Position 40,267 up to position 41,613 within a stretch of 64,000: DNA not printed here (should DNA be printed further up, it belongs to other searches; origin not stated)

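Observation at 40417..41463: LOG-family phosphoribohydrolase fused to a pterin-4a-carbinolamine dehydratase (PCD/DCoH) domain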

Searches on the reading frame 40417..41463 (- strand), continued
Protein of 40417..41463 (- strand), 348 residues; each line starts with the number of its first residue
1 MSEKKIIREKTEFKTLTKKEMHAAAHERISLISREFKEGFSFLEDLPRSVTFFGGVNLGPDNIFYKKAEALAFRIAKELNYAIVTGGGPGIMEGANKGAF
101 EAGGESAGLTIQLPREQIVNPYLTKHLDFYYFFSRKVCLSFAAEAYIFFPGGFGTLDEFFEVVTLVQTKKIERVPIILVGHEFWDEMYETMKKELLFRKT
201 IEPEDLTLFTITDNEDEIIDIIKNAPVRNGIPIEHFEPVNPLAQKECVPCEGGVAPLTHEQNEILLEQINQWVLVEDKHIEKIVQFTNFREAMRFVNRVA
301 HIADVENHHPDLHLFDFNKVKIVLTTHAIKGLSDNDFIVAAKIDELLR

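Call 6: find_homologous_proteins(query=window:40417-41463:-, max_evalue=0.00001)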
Query window:40417-41463:- (348 aa): 7998 proteins with E <= 0.00001 among 8000 candidates; the best 120 are listed.
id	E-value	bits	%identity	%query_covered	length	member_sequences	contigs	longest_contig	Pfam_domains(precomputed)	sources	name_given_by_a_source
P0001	9.4e-212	721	92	99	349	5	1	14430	PF01329.25,PF18306.7,PF03641.20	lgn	-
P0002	2.1e-210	716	90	99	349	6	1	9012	PF01329.25,PF18306.7,PF03641.20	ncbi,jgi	ncbi:MAG: hypothetical protein RL292_11 [Candidatus Parcubacteria bacterium]|jgi:uncharacterized pro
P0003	4.0e-201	686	87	100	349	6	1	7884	PF01329.25,PF18306.7,PF03641.20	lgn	-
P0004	3.3e-200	683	84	100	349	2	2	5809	PF01329.25,PF18306.7,PF03641.20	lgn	-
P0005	3.5e-200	683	85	100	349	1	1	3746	PF01329.25,PF18306.7,PF03641.20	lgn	-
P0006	3.2e-195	666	84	99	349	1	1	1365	PF01329.25,PF18306.7,PF03641.20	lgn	-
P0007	4.8e-193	659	83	100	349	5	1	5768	PF01329.25,PF18306.7,PF03641.20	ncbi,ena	-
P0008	4.2e-188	643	80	99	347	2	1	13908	PF01329.25,PF18306.7,PF03641.20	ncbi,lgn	-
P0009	3.2e-187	640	79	100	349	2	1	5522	PF01329.25,PF18306.7,PF03641.20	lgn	-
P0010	2.9e-180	617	78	99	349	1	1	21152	PF01329.25,PF18306.7,PF03641.20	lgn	-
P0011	3.1e-179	614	76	99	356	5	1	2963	PF01329.25,PF18306.7,PF03641.20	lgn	-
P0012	1.7e-177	608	75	99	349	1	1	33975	PF01329.25,PF18306.7,PF03641.20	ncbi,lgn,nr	ncbi:MAG: TIGR00730 family Rossman fold protein [Candidatus Zambryskibacteria bacterium]|nr:TIGR0073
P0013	4.2e-173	594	73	99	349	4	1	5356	PF01329.25,PF18306.7,PF03641.20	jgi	-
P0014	4.3e-168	577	73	99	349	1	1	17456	PF01329.25,PF18306.7,PF03641.20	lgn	-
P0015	5.8e-167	573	71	99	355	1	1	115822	PF01329.25,PF18306.7,PF03641.20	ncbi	-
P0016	1.1e-162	559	71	99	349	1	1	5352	PF01329.25,PF18306.7,PF03641.20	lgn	-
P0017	6.3e-161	553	69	99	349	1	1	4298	PF01329.25,PF18306.7,PF03641.20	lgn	-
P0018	2.5e-157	542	67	100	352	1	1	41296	PF01329.25,PF18306.7,PF03641.20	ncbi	ncbi:MAG: TIGR00730 family Rossman fold protein [Minisyncoccota bacterium]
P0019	2.1e-139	483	61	98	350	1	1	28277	PF01329.25,PF18306.7,PF03641.20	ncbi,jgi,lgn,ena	jgi:uncharacterized protein (TIGR00730 family)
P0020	3.4e-136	472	61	96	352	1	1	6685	PF01329.25,PF18306.7,PF03641.20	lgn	-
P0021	2.8e-135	469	60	96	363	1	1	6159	PF01329.25,PF18306.7,PF03641.20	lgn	-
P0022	7.8e-135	468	60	96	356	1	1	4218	PF01329.25,PF18306.7,PF03641.20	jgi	jgi:uncharacterized protein (TIGR00730 family)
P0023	1.1e-134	467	58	100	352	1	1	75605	PF01329.25,PF18306.7,PF03641.20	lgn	-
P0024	9.8e-134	464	58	96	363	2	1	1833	PF01329.25,PF18306.7,PF03641.20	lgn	-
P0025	1.6e-133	463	61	96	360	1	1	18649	PF01329.25,PF18306.7,PF03641.20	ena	-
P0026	1.9e-133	463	60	96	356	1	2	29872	PF01329.25,PF18306.7,PF03641.20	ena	-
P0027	2.2e-133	463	57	96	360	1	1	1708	PF01329.25,PF18306.7,PF03641.20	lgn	-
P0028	4.1e-133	462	59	97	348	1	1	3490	PF01329.25,PF18306.7,PF03641.20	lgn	-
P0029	1.0e-132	461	58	96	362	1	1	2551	PF01329.25,PF18306.7,PF03641.20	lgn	-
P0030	1.0e-130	454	59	96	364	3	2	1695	PF01329.25,PF18306.7,PF03641.20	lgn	-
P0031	3.1e-130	453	58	96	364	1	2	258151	PF01329.25,PF18306.7,PF03641.20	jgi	jgi:uncharacterized protein (TIGR00730 family)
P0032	3.6e-130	452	60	97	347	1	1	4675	PF01329.25,PF18306.7,PF03641.20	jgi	jgi:uncharacterized protein (TIGR00730 family)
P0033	5.4e-130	452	58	99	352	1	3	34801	PF01329.25,PF18306.7,PF03641.20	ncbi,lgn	-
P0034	3.0e-129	449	75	74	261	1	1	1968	PF01329.25,PF03641.20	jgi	jgi:uncharacterized protein (TIGR00730 family)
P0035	1.3e-127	444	57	98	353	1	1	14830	PF01329.25,PF18306.7,PF03641.20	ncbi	-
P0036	4.4e-127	442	58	100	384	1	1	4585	PF01329.25,PF18306.7,PF03641.20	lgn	-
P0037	3.0e-126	439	58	96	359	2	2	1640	PF01329.25,PF18306.7,PF03641.20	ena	-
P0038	1.4e-125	437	58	96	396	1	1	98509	PF01329.25,PF18306.7,PF03641.20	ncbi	-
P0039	7.2e-125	435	57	96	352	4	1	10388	PF01329.25,PF18306.7,PF03641.20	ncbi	-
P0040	6.3e-124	432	56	97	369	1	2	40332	PF01329.25,PF18306.7,PF03641.20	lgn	-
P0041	3.9e-123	429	59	95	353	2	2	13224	PF01329.25,PF18306.7,PF03641.20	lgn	-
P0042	1.5e-122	427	56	95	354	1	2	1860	PF01329.25,PF18306.7,PF03641.20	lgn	-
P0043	1.8e-122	427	56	96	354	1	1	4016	PF01329.25,PF18306.7,PF03641.20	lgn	-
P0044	3.4e-122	426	57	96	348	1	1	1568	PF01329.25,PF18306.7,PF03641.20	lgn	-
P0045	3.6e-122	426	57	96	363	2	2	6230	PF01329.25,PF18306.7,PF03641.20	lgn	-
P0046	6.4e-121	422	55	96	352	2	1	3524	PF01329.25,PF18306.7,PF03641.20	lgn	-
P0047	1.8e-120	420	54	98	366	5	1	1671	PF01329.25,PF18306.7,PF03641.20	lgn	-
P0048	6.3e-120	419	55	96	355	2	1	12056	PF01329.25,PF18306.7,PF03641.20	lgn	-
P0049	1.1e-119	418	54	97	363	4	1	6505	PF01329.25,PF18306.7,PF03641.20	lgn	-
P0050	1.5e-119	417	55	94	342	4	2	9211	PF01329.25,PF18306.7,PF03641.20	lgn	-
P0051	1.5e-119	417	55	96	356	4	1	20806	PF01329.25,PF18306.7,PF03641.20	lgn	-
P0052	1.5e-119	417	54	98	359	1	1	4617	PF01329.25,PF18306.7,PF03641.20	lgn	-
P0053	5.4e-119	416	55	95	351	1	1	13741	PF01329.25,PF18306.7,PF03641.20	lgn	-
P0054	7.8e-119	415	54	96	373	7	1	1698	PF01329.25,PF18306.7,PF03641.20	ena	-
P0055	2.2e-118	414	54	98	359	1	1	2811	PF01329.25,PF18306.7,PF03641.20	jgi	jgi:uncharacterized protein (TIGR00730 family)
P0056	3.5e-118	413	55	96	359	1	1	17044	PF01329.25,PF18306.7,PF03641.20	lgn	-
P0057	3.8e-118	413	54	95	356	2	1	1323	PF01329.25,PF18306.7,PF03641.20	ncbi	-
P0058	6.9e-118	412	53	96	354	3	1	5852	PF01329.25,PF18306.7,PF03641.20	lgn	-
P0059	7.3e-118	412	53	96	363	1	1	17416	PF01329.25,PF18306.7,PF03641.20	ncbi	-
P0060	8.3e-118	412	53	96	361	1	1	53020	PF01329.25,PF18306.7,PF03641.20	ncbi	-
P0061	9.5e-118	412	52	97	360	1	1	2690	PF01329.25,PF18306.7,PF03641.20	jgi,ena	-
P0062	1.2e-117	411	54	96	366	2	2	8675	PF01329.25,PF18306.7,PF03641.20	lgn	-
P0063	1.6e-117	411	52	96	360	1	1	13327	PF01329.25,PF18306.7,PF03641.20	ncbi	-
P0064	1.9e-117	411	55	96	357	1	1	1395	PF01329.25,PF18306.7,PF03641.20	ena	-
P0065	2.0e-117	410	53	98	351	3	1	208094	PF01329.25,PF18306.7,PF03641.20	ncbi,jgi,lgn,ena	ncbi:MAG: TIGR00730 family Rossman fold protein [Candidatus Paceibacterota bacterium]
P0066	4.1e-117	409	54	96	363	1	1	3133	PF01329.25,PF18306.7,PF03641.20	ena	-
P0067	4.9e-117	409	53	98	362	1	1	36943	PF01329.25,PF18306.7,PF03641.20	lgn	-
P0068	1.1e-116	408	52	96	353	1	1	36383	PF01329.25,PF18306.7,PF03641.20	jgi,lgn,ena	-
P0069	1.2e-116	408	54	98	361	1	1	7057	PF01329.25,PF18306.7,PF03641.20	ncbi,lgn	-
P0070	6.6e-116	405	54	96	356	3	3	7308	PF01329.25,PF18306.7,PF03641.20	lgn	-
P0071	1.4e-115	404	52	96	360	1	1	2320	PF01329.25,PF18306.7,PF03641.20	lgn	-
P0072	1.5e-115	404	53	98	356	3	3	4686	PF01329.25,PF18306.7,PF03641.20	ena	-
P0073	2.4e-115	404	54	98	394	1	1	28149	PF01329.25,PF18306.7,PF03641.20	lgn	-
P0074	3.8e-115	403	53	96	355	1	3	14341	PF01329.25,PF18306.7,PF03641.20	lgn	-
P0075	1.0e-114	402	52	97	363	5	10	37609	PF01329.25,PF18306.7,PF03641.20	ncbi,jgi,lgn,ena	ncbi:MAG TPA: TIGR00730 family Rossman fold protein [Candidatus Paceibacterota bacterium]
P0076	1.3e-114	401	54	96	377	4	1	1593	PF10895.16,PF01329.25,PF18306.7,PF03641.20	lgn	-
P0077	3.7e-114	400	55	96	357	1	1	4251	PF01329.25,PF18306.7,PF03641.20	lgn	-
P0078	1.4e-113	398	52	96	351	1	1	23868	PF01329.25,PF18306.7,PF03641.20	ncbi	-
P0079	1.5e-113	398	52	97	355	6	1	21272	PF01329.25,PF18306.7,PF03641.20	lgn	-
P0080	4.4e-113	396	52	97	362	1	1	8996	PF01329.25,PF18306.7,PF03641.20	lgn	-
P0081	4.4e-113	396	52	97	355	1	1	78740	PF01329.25,PF18306.7,PF03641.20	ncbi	-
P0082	1.2e-112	395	52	95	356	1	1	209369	PF01329.25,PF18306.7,PF03641.20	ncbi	-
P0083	1.4e-112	394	52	96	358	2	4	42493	PF01329.25,PF18306.7,PF03641.20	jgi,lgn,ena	-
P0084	3.6e-112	393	54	96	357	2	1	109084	PF01329.25,PF18306.7,PF03641.20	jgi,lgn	jgi:hypothetical protein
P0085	4.3e-112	393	52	95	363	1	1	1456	PF01329.25,PF18306.7,PF03641.20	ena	-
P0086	1.3e-111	391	50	97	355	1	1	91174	PF01329.25,PF18306.7,PF03641.20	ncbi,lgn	-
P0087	2.6e-111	390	52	96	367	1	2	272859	PF01329.25,PF18306.7,PF03641.20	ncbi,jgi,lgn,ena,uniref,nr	ncbi:MAG: TIGR00730 family Rossman fold protein [Candidatus Zambryskibacteria bacterium CG10_big_fil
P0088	6.2e-111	389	54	94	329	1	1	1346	PF01329.25,PF18306.7,PF03641.20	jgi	jgi:hypothetical protein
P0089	1.1e-110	388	51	96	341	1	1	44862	PF01329.25,PF18306.7,PF03641.20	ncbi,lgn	-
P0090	2.4e-110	387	51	99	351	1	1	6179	PF01329.25,PF18306.7,PF03641.20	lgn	-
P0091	2.5e-110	387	51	98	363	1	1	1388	PF01329.25,PF18306.7,PF03641.20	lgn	-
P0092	1.2e-109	385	50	98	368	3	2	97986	PF01329.25,PF18306.7,PF03641.20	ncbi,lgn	-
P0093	2.5e-109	384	51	94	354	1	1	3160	PF01329.25,PF18306.7,PF03641.20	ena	-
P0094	3.1e-108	380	51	95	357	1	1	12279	PF01329.25,PF18306.7,PF03641.20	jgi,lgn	-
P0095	6.3e-108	379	52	95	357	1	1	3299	PF01329.25,PF18306.7,PF03641.20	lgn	-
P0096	1.8e-107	378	50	96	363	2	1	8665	PF01329.25,PF18306.7,PF03641.20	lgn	-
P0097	1.5e-106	375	50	96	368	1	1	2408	PF01329.25,PF18306.7,PF03641.20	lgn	-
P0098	1.5e-105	371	50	97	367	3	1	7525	PF01329.25,PF18306.7,PF03641.20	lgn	-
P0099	2.0e-105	371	50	99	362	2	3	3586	PF01329.25,PF18306.7,PF03641.20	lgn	-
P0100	1.0e-104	369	51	96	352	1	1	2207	PF01329.25,PF18306.7,PF03641.20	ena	-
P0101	1.4e-104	368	44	62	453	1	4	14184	PF02481.22,PF18306.7,PF03641.20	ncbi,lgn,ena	-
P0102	4.4e-104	367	53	96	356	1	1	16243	PF01329.25,PF18306.7,PF03641.20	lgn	-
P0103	4.6e-104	367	-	-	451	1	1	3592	PF02481.22,PF18306.7,PF03641.20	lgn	-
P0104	4.8e-104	366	49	57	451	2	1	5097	PF02481.22,PF18306.7,PF03641.20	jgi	-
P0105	6.0e-104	366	45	61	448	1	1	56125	PF18306.7,PF03641.20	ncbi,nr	ncbi:MAG: hypothetical protein HW383_377 [Candidatus Magasanikbacteria bacterium]|nr:hypothetical pr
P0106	2.2e-103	364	46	57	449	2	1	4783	PF02481.22,PF18306.7,PF03641.20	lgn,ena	-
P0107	2.7e-103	364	48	62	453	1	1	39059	PF02481.22,PF18306.7,PF03641.20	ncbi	-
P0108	3.6e-103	364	50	95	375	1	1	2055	PF01329.25,PF18306.7,PF03641.20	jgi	-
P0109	4.9e-103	363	47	62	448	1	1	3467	PF02481.22,PF18306.7,PF03641.20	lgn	-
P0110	1.2e-102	362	-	-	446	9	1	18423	PF02481.22,PF18306.7,PF03641.20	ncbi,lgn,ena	-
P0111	2.6e-102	361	44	63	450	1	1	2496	PF02481.22,PF18306.7,PF03641.20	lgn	-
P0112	3.7e-102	360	48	57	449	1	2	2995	PF02481.22,PF18306.7,PF03641.20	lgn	-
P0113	4.1e-102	360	52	95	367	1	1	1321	PF01329.25,PF18306.7,PF03641.20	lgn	-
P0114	4.3e-102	360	44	63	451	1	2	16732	PF02481.22,PF18306.7,PF03641.20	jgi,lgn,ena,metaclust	metaclust:\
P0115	8.7e-102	359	45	63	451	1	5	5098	PF18306.7,PF03641.20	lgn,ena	-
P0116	1.0e-101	359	61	74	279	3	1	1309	PF01329.25,PF03641.20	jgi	jgi:uncharacterized protein (TIGR00730 family)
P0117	1.1e-101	359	45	58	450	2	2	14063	PF02481.22,PF18306.7,PF03641.20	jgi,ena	-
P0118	1.2e-101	359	43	65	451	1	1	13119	PF02481.22,PF18306.7,PF03641.20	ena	-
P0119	4.5e-101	357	45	61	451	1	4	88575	PF18306.7,PF03641.20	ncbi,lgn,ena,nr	ncbi:MAG: Uncharacterized protein G01um101418_74 [Parcubacteria group bacterium Gr01-1014_18]|nr:MAG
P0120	3.8e-100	354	45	62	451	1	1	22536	PF18306.7,PF03641.20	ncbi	-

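Call 12: find_encoding_contigs(protein=P0087, flank=10000, max_places=2)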
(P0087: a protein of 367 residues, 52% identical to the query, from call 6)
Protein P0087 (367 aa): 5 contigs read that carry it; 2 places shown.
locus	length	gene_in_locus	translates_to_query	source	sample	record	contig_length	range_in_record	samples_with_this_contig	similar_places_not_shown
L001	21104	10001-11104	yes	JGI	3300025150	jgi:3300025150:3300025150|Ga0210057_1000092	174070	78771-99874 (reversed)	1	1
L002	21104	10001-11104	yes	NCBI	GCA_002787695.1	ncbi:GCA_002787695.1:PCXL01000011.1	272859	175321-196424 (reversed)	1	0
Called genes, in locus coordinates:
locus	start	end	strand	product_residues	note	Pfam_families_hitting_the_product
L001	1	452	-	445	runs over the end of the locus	PF01541:GIY-YIG (weak), PF08459:UvrC_RNaseH_dom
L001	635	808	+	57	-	-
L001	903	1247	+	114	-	-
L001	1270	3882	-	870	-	PF00005:ABC_tran (faint), PF02463:SMC_N (faint), PF13191:AAA_16 (faint), PF13555:AAA_29 (faint), PF20703:nSTAND1 (faint), PF20720:nSTAND3 (faint), PF13304:AAA_21 (faint), PF17760:UvrA_inter, +1 more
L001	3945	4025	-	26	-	-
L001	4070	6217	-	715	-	PF04851:ResIII, PF17757:UvrB_inter, PF27431:UvrB_3rd, PF00271:Helicase_C, PF12344:UvrB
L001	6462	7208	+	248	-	PF00929:RNase_T, PF20600:ExoX-like_C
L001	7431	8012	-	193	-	PF00990:GGDEF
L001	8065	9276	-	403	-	PF01702:TGT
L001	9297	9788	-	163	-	PF00254:FKBP_C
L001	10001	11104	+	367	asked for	PF18306:LDcluster4, PF03641:Lysine_decarbox, PF01329:Pterin_4a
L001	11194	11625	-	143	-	-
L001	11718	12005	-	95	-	PF04024:PspC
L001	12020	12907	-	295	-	PF02558:ApbA (faint), PF01210:NAD_Gly3P_dh_N, PF07479:NAD_Gly3P_dh_C, PF20618:GPD_NAD_C_bact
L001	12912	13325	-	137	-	PF00892:EamA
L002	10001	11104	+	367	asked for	PF18306:LDcluster4, PF03641:Lysine_decarbox, PF01329:Pterin_4a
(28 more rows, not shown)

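Call 13: find_encoding_contigs(protein=P0031, flank=10000, max_places=2)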
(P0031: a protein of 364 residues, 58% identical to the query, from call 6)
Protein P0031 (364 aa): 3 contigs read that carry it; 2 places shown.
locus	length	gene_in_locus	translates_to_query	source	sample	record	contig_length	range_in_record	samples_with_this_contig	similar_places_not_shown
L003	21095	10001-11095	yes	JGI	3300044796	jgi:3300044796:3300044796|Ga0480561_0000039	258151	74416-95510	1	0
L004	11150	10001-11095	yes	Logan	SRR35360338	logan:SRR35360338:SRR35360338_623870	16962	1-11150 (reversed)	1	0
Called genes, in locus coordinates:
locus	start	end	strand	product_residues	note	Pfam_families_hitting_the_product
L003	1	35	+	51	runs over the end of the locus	-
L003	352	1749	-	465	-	PF01541:GIY-YIG (weak), PF02151:UVR (faint), PF27096:UvrC_M, PF08459:UvrC_RNaseH_dom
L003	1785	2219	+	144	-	PF13560:HTH_31, PF01381:HTH_3 (faint)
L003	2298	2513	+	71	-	-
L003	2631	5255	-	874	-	PF00005:ABC_tran (faint), PF02463:SMC_N (faint), PF13191:AAA_16 (faint), PF13555:AAA_29 (faint), PF20703:nSTAND1 (faint), PF13304:AAA_21 (faint), PF17760:UvrA_inter, PF00684:DnaJ_CXXCXGXG (faint)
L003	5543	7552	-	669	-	PF04851:ResIII, PF13604:AAA_30 (faint), PF17757:UvrB_inter, PF27431:UvrB_3rd, PF00271:Helicase_C, PF12344:UvrB, PF02151:UVR (weak)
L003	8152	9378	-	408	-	PF01702:TGT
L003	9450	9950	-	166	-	PF00254:FKBP_C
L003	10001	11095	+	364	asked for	PF18306:LDcluster4, PF03641:Lysine_decarbox, PF01329:Pterin_4a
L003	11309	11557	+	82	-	-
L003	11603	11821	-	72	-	-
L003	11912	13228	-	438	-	PF13742:tRNA_anti_2, PF02601:Exonuc_VII_L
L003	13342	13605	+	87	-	-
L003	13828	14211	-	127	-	PF01641:SelR, PF08271:Zn_Ribbon_TF (faint), PF24046:At4g08330 (faint)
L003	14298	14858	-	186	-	PF01625:PMSR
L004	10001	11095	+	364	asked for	PF18306:LDcluster4, PF03641:Lysine_decarbox, PF01329:Pterin_4a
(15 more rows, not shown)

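Call 14: find_encoding_contigs(protein=P0082, flank=10000, max_places=2)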
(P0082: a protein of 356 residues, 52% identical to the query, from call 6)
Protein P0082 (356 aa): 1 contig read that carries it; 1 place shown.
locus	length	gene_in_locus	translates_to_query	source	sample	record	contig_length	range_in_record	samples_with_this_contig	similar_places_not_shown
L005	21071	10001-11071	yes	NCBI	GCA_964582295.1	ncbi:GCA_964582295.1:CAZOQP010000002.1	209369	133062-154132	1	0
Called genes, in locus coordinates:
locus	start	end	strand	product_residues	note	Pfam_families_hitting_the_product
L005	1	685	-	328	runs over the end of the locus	PF01820:Dala_Dala_lig_N (weak), PF02655:ATP-grasp_3 (weak), PF02222:ATP-grasp (weak), PF07478:Dala_Dala_lig_C, PF13535:ATP-grasp_4 (weak)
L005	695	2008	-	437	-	PF02151:UVR (faint), PF27096:UvrC_M, PF08459:UvrC_RNaseH_dom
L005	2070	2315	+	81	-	-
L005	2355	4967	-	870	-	PF00005:ABC_tran (faint), PF02463:SMC_N (faint), PF13191:AAA_16 (faint), PF13481:AAA_25 (faint), PF13555:AAA_29 (faint), PF20720:nSTAND3 (faint), PF13304:AAA_21 (faint), PF17760:UvrA_inter, +1 more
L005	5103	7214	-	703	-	PF04851:ResIII, PF17757:UvrB_inter, PF27431:UvrB_3rd, PF00271:Helicase_C, PF12344:UvrB, PF02151:UVR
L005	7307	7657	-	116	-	-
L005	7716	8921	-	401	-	PF01702:TGT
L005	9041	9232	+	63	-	-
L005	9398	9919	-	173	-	PF00254:FKBP_C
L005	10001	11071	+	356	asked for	PF18306:LDcluster4, PF03641:Lysine_decarbox, PF01329:Pterin_4a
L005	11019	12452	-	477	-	PF01946:Thi4 (faint), PF01266:DAO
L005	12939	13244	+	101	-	-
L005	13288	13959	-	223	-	PF04264:YceI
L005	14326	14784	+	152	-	-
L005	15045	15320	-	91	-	-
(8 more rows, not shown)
